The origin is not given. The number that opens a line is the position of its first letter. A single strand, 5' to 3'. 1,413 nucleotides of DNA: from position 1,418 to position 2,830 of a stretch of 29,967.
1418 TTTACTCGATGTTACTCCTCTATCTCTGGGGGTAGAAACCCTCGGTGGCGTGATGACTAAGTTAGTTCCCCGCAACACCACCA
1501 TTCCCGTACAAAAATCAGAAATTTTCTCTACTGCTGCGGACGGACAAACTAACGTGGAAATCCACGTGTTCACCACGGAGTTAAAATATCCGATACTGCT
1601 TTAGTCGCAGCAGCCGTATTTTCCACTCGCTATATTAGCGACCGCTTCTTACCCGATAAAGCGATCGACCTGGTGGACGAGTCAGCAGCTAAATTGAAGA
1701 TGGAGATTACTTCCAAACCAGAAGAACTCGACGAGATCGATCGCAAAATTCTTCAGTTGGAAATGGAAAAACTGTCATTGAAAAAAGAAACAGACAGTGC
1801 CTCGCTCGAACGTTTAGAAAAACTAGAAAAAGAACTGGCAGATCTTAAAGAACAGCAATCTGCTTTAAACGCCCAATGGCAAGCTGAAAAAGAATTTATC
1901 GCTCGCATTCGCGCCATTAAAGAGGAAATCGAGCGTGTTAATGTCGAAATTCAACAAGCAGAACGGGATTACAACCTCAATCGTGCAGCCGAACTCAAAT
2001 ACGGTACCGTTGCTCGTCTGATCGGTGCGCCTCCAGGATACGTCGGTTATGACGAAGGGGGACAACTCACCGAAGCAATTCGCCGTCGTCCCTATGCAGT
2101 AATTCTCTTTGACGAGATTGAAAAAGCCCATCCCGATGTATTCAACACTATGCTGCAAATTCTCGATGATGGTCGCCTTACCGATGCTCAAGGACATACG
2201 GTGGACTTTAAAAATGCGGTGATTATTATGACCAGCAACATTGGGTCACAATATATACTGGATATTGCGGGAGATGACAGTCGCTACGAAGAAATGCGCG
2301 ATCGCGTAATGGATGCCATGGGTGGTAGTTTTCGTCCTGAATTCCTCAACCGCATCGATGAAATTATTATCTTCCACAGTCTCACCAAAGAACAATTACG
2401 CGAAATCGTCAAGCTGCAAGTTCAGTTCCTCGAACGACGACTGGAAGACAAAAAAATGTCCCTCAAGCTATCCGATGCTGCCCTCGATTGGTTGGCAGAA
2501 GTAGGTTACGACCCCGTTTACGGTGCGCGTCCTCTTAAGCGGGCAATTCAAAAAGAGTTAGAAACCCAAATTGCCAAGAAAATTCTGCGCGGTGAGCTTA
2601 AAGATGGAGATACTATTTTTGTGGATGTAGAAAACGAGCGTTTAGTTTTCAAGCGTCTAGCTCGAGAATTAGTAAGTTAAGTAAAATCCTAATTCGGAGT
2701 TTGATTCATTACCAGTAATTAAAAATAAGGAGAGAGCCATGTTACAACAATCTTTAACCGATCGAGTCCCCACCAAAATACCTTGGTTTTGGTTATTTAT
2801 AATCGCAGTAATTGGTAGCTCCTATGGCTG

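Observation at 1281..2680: Head-to-tail mosaic of dnaK and clpB fragments with an in-frame ~150-codon deletion in clpB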

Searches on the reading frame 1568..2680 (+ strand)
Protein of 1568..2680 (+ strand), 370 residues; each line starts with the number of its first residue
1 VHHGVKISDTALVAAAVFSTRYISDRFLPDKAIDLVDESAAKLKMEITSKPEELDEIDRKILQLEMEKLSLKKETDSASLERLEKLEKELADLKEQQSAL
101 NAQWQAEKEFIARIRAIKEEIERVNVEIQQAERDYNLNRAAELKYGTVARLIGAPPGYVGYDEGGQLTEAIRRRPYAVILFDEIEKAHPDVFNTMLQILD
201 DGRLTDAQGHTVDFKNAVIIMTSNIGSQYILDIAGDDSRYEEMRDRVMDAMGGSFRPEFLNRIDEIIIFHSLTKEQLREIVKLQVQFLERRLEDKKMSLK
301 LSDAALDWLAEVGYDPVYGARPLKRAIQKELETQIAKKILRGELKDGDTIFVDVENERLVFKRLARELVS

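Call 7: search_protein_families(library=pfam, proteins=[window:1568-2680:+], max_evalue=0.01)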
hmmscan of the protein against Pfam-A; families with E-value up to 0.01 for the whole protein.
window:1568-2680:+ (370 aa): 5 families
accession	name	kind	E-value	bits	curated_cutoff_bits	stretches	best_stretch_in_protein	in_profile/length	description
PF07724.20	AAA_2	-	3.9e-50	170.6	27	1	145-266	45-166/166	AAA domain (Cdc48 subfamily)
PF10431.15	ClpB_D2-small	-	3.1e-31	107.7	21.9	1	272-351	1-80/81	C-terminal, D2-small domain, of ClpB protein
PF17871.7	AAA_lid_9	-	1.7e-26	92.6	22.8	1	2-86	19-103/104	AAA lid domain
PF07728.20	AAA_5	-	4.9e-08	33.5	22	1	165-226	58-124/139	AAA domain (dynein-related subfamily)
PF23991.1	DUF7310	-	0.0085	17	40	1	75-123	24-72/83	Coiled-coil region of unknown function (DUF7310)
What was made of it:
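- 1568..2005 (+): clpB fragment 1: NBD1 lid and most of the M-domain coiled coil (residues 361-506 of 872). AAA_lid_9 (call 7).
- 2006..2680 (+): clpB fragment 2: rest of NBD2 (Walker B DEIEKAH, sensor motifs), the D2-small domain and the native stop codon (residues 648-871). AAA_2 profile positions 45-166 and ClpB_D2-small (call 7).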

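Call 8: search_solved_structures(query=window:1568-2680:+, show_alignments=1)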
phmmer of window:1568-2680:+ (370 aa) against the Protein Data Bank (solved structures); distinct sequences matched with E-value up to 0.001: 53.
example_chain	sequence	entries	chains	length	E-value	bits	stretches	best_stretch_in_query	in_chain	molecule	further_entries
1qvr_A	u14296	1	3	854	3.2e-131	440.7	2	143-365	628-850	ClpB protein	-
6oax_C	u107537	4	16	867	2.6e-118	398.3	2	143-364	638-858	Hyperactive disaggregase ClpB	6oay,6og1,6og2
4d2q_A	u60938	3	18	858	5e-118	397.4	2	143-360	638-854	CLPB | CHAPERONE PROTEIN CLPB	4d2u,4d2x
6og3_E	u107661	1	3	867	1.1e-117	396.2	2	143-364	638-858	Hyperactive disaggregase ClpB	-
6rn2_A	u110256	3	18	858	2.8e-117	394.9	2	143-360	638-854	Chaperone protein ClpB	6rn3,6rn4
4ciu_A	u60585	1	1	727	4.2e-117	394.3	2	143-361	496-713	CHAPERONE PROTEIN CLPB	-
6qs4_A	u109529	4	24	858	1.7e-116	392.3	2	143-360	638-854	Chaperone protein ClpB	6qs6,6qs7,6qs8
6dju_A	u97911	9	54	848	5.1e-113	380.9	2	146-355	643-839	Chaperone protein ClpB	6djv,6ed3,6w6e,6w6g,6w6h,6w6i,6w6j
5ofo_C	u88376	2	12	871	1.9e-112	379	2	143-362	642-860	Chaperone protein ClpB,ATP-dependent Clp protease ATP-binding subunit ClpA,Chaperone prote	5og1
9ip0_A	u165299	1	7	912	9.8e-110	370.1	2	142-355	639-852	Chaperone protein ClpB1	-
6d00_1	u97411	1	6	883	2.4e-99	335.9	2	145-361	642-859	Calcarisporiella thermophila Hsp104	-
6azy_A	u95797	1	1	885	1.6e-98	333.2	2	145-361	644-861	Heat shock protein Hsp104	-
4lj4_A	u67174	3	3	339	1.8e-90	306.7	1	143-365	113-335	Chaperone protein ClpB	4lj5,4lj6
4lj7_A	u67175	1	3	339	1.9e-90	306.7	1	143-365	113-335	Chaperone protein ClpB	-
4lj8_A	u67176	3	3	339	2e-90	306.6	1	143-365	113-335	Chaperone protein ClpB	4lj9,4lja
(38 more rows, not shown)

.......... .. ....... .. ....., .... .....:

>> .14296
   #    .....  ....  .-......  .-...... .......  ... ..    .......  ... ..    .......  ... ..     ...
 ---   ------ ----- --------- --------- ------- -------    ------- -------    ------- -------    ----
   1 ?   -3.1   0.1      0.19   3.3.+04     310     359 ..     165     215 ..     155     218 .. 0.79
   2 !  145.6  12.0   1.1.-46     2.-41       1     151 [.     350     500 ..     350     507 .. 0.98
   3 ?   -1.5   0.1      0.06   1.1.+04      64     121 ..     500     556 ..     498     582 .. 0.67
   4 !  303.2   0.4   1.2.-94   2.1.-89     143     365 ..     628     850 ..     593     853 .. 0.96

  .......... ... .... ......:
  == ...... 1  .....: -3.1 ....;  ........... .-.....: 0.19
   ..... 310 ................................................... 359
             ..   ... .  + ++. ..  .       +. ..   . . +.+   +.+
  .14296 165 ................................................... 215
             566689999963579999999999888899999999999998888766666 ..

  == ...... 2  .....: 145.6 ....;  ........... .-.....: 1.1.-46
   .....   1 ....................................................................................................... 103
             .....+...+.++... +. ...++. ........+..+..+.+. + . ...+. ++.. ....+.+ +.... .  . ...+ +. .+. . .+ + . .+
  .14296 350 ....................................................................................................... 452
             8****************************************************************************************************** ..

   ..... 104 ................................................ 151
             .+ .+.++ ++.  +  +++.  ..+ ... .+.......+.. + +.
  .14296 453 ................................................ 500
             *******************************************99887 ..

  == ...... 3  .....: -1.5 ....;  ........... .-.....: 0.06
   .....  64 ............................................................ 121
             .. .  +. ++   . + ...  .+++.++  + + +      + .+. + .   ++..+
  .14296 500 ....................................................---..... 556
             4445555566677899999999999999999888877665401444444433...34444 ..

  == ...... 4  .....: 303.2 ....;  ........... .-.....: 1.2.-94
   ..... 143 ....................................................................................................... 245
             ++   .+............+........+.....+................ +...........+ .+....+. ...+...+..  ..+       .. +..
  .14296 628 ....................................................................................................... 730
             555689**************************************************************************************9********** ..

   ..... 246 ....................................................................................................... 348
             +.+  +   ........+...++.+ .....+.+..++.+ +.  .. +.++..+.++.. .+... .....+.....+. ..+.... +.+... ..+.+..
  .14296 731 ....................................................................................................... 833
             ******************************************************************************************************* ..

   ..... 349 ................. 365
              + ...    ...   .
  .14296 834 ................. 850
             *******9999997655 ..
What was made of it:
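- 1568..2005 (+): 1qvr residues 350-498 (call 8).
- Checked: It matches T. thermophilus ClpB residues 350-498 and then 631-850 (call 8).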

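Call 9: find_encoding_contigs(protein=window:1673-2680:+, flank=10000, max_places=10)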
Protein window:1673-2680:+ (335 aa): no gene with exactly this product is on record in the collection.

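Call 12: find_homologous_proteins(query=window:1568-2680:+, max_evalue=1e-30)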
Query window:1568-2680:+ (370 aa): 8000 proteins with E <= 1e-30 among 8000 candidates; the best 120 are listed.
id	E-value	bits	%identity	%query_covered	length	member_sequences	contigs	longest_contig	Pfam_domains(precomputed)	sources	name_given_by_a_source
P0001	5.5e-203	692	100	88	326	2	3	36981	PF07724.21,PF07728.21,PF10431.16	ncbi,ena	-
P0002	7.5e-188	642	82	60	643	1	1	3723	PF00158.33,PF07724.21,PF00004.36,PF17871.8,PF07728.21,PF10431.16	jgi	jgi:ATP-dependent Clp protease ATP-binding subunit ClpB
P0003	8.3e-188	642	83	61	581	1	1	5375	PF00158.33,PF07724.21,PF00004.36,PF17871.8,PF07728.21,PF10431.16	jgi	jgi:ATP-dependent Clp protease ATP-binding subunit ClpB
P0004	9.1e-188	641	81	61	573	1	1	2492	PF00158.33,PF07724.21,PF00004.36,PF17871.8,PF07728.21,PF10431.16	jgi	jgi:ATP-dependent Clp protease ATP-binding subunit ClpB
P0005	1.1e-187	641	84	61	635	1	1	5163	PF00158.33,PF07724.21,PF00004.36,PF13401.13,PF17871.8,PF07728.21,PF10431.16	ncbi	ncbi:MAG TPA: AAA family ATPase, partial [Allocoleopsis sp.]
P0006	2.7e-187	640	83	61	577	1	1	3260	PF00158.33,PF07724.21,PF00004.36,PF17871.8,PF07728.21,PF10431.16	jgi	jgi:ATP-dependent Clp protease ATP-binding subunit ClpB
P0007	1.2e-186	638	85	61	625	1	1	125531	PF00158.33,PF07724.21,PF00004.36,PF17871.8,PF07728.21,PF10431.16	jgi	jgi:ATP-dependent Clp protease ATP-binding subunit ClpB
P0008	2.3e-186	637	82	61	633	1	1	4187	PF13173.13,PF00158.33,PF07724.21,PF00004.36,PF17871.8,PF07728.21,PF10431.16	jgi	jgi:ATP-dependent Clp protease ATP-binding subunit ClpB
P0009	5.0e-186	636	85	60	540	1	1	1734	PF00158.33,PF07724.21,PF00004.36,PF17871.8,PF07728.21,PF10431.16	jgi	jgi:ATP-dependent Clp protease ATP-binding subunit ClpB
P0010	6.8e-186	635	89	61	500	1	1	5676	PF00158.33,PF07724.21,PF00004.36,PF13401.13,PF17871.8,PF07728.21,PF10431.16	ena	-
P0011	7.7e-186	635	85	60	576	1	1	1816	PF00158.33,PF07724.21,PF00004.36,PF17871.8,PF07728.21,PF10431.16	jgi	jgi:ATP-dependent Clp protease ATP-binding subunit ClpB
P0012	6.2e-185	632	83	61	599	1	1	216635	PF00158.33,PF07724.21,PF00004.36,PF17871.8,PF07728.21,PF10431.16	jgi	jgi:ATP-dependent Clp protease ATP-binding subunit ClpB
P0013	8.9e-185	632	81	61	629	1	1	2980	PF13173.13,PF00158.33,PF07724.21,PF00004.36,PF17871.8,PF07728.21,PF10431.16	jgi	jgi:ATP-dependent Clp protease ATP-binding subunit ClpB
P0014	1.6e-184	631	82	61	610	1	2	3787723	PF00158.33,PF07724.21,PF00004.36,PF17871.8,PF07728.21,PF10431.16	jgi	jgi:ATP-dependent Clp protease ATP-binding subunit ClpB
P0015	1.8e-184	631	82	60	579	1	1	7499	PF00158.33,PF07724.21,PF00004.36,PF17871.8,PF07728.21,PF10431.16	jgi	-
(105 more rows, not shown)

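Call 14: find_encoding_contigs(protein=P0007, flank=10000, max_places=3)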
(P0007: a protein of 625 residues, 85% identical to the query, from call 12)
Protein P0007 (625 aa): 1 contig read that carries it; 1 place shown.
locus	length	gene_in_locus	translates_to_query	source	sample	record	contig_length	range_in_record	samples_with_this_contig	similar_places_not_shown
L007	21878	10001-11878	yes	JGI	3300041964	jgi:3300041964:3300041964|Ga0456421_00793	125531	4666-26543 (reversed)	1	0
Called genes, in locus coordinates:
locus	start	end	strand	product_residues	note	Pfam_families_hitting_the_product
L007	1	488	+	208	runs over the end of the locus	PF07466:DUF1517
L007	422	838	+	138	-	PF07466:DUF1517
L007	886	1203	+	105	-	PF04616:Glyco_hydro_43 (weak)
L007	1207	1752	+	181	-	PF02435:Glyco_hydro_68 (faint)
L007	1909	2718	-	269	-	PF00005:ABC_tran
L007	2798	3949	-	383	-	PF07689:KaiB, PF00512:HisKA, PF02518:HATPase_c, PF13589:HATPase_c_3 (faint)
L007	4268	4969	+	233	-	PF02353:CMAS, PF01209:Ubie_methyltran, PF06325:PrmA (weak), PF13489:Methyltransf_23, PF13847:Methyltransf_31, PF08241:Methyltransf_11, PF08242:Methyltransf_12, PF13649:Methyltransf_25, +1 more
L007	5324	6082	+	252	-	-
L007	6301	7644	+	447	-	PF10009:DUF2252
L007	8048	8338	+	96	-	-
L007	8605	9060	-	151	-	PF01724:DUF29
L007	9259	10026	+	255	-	PF02861:Clp_N, PF13191:AAA_16 (faint)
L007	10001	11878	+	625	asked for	PF17871:AAA_lid_9, PF00158:Sigma54_activat (weak), PF00004:AAA, PF07724:AAA_2, PF07728:AAA_5, PF10431:ClpB_D2-small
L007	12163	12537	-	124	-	-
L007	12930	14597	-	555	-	PF09852:DUF2079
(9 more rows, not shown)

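Call 15: find_encoding_contigs(protein=P0010, flank=10000, max_places=3)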
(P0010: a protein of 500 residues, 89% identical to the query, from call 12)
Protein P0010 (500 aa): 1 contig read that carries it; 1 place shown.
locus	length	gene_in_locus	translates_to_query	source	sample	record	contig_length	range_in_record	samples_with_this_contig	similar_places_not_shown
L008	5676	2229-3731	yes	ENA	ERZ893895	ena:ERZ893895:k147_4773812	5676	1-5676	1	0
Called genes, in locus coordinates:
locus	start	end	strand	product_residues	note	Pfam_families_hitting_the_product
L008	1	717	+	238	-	?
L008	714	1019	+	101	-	PF13591:MerR_2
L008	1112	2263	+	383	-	PF02861:Clp_N, PF05621:TniB (faint), PF13191:AAA_16 (weak), PF23569:NBD_SMAX1, PF00004:AAA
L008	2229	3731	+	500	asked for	PF17871:AAA_lid_9, PF13401:AAA_22 (faint), PF00158:Sigma54_activat (weak), PF00004:AAA, PF07724:AAA_2, PF07728:AAA_5, PF10431:ClpB_D2-small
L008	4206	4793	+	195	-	-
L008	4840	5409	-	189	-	PF00582:Usp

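Call 16: find_related_loci(query=P0010, collection=genome_contigs, flank=10000)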
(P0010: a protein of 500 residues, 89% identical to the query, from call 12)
Query P0010 (500 aa) in genome_contigs; peptide patterns used: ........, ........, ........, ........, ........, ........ (x = any residue, [..] = any of these).
600 stretches matched a pattern (row limit reached: there are more); 599 encode a relative of the query (tblastn E <= 1e-3); the best 80 are kept; 80 distinct loci.
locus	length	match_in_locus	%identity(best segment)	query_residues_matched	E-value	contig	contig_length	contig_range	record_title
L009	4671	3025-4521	79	1-499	0e+0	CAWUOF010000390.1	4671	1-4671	MAG: uncultured bacterium isolate SRR1522964_concoct_30_1705335406 genome assembly, contig: ERZ11849542.5119, whole geno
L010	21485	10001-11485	75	6-500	0e+0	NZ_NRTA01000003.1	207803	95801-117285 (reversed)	Leptolyngbya sp. BC1307 Ga0078185_1003, whole genome shotgun sequence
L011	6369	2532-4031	75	1-500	0e+0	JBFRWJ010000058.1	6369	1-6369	MAG: Spirulina sp. isolate 05_out_wi_sediment_bin.10 05outWiSedB10_c_000000257318, whole genome shotgun sequence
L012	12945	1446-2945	77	1-500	0e+0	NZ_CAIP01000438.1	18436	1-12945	Microcystis sp. T1-4, whole genome shotgun sequence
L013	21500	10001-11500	75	1-499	0e+0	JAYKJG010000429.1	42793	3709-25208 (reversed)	MAG: Prochlorothrix sp. isolate 814324 NODE_24254182, whole genome shotgun sequence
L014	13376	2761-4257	70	1-495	0e+0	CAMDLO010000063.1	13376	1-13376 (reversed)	MAG: Cyanobium sp. NIES-981 isolate MsE-01oct19-4 genome assembly, contig: MsE-01oct19-C5272, whole genome shotgun seque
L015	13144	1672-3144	63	1-490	0e+0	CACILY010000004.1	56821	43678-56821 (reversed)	uncultured Prochlorococcus sp. isolate AG-435-K18 genome assembly, contig: AG-435-K18_NODE_4, whole genome shotgun seque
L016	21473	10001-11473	62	1-490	0e+0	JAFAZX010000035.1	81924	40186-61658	MAG: Acidobacteriota bacterium isolate CP_BM_RX_R9_16 BM_RX_R9_k147_1659186, whole genome shotgun sequence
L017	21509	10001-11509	62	1-492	0e+0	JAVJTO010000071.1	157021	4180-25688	MAG: Coleofasciculus sp. B1-GNL1-01 k141_2254, whole genome shotgun sequence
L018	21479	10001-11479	63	1-490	0e+0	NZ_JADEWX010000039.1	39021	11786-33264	Nodosilinea sp. LEGE 07088 NODE_86_length_39021_cov_37.428, whole genome shotgun sequence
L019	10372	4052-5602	58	1-490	0e+0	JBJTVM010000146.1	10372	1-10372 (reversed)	MAG: Pseudanabaena sp. isolate samp_4445_concoct_1532 samp_4445_367116, whole genome shotgun sequence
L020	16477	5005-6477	60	1-495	0e+0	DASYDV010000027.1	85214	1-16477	MAG TPA_asm: Candidatus Udaeobacter sp. isolate SMAG_U4968 k141_2353298, whole genome shotgun sequence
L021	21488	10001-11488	60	3-495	0e+0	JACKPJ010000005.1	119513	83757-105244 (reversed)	MAG: Deltaproteobacteria bacterium isolate HK-STAS-UBA10199-1 HK-STAS-UBA10199-1_5, whole genome shotgun sequence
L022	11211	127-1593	59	1-490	0e+0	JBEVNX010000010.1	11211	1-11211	MAG: Candidatus Binatia bacterium isolate T4R5BO_autometa_bin_0003 T4R5BO_autometa_bin_0003_k133_3473434, whole genome s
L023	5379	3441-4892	61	1-488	0e+0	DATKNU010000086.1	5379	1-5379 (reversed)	MAG TPA_asm: bacterium isolate SMAG_U14745 k141_914478, whole genome shotgun sequence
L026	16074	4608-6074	60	1-488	0e+0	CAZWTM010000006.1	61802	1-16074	MAG TPA_asm: uncultured Peptococcaceae bacterium isolate binchicken_co193_91 genome assembly, contig: NODE_169_length_61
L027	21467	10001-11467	57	1-493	0e+0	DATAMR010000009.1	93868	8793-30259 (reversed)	MAG TPA_asm: Solirubrobacterales bacterium isolate SMAG_U6996 k141_224952, whole genome shotgun sequence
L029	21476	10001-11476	57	1-495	0e+0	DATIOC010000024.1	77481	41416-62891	MAG TPA_asm: Solirubrobacterales bacterium isolate SMAG_U15813 k141_563826, whole genome shotgun sequence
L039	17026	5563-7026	58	1-492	0e+0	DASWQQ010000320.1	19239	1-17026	MAG TPA_asm: Candidatus Dormiibacterota bacterium isolate SMAG_U3499 k141_1709518, whole genome shotgun sequence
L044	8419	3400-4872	58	1-491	0e+0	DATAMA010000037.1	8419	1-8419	MAG TPA_asm: Desulfobacteria bacterium isolate SMAG_U6978 k141_256475, whole genome shotgun sequence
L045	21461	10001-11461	57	1-492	0e+0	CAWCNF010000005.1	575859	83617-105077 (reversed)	MAG: uncultured Solirubrobacterales bacterium isolate MFD05442.bin.2.87 genome assembly, contig: contig_35628, whole gen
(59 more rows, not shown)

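Call 22: find_homologous_proteins(query=L008:714-1016:+, max_evalue=0.00001)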
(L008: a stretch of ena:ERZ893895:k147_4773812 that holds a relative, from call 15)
Query L008:714-1016:+ (101 aa): 170 proteins with E <= 0.00001 among 173 candidates; the best 120 are listed.
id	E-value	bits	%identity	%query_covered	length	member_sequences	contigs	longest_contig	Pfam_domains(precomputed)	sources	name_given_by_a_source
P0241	3.7e-48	179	89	100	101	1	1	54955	PF13591.13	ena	-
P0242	6.4e-48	178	89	100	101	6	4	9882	PF13591.13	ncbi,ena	-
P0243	1.8e-47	176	89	100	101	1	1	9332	PF13591.13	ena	-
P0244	1.8e-47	176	91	100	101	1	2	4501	PF13591.13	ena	-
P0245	2.1e-47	176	88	100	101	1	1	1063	PF13591.13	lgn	-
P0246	2.9e-47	176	87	100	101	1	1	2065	PF13591.13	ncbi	-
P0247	3.1e-47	176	87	100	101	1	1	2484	PF13591.13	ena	-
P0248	4.3e-47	175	87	100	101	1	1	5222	PF13591.13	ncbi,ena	-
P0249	9.1e-47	174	86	100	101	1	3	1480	PF13591.13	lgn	-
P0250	9.4e-47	174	87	100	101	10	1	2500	PF13591.13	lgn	-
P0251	1.3e-46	174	85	99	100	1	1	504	PF13591.13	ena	-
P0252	1.7e-46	173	86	100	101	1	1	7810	PF13591.13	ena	-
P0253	5.2e-46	172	84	100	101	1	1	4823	PF13591.13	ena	-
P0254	8.1e-46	171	84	100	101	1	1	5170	PF13591.13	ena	-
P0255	8.1e-46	171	84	100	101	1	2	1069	PF13591.13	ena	-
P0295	9.7e-41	155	77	100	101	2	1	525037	PF13591.13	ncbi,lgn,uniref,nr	ncbi:chaperone modulator CbpM [Pleurocapsa sp. PCC 7319]|uniref:chaperone modulator CbpM n=1 Tax=Ple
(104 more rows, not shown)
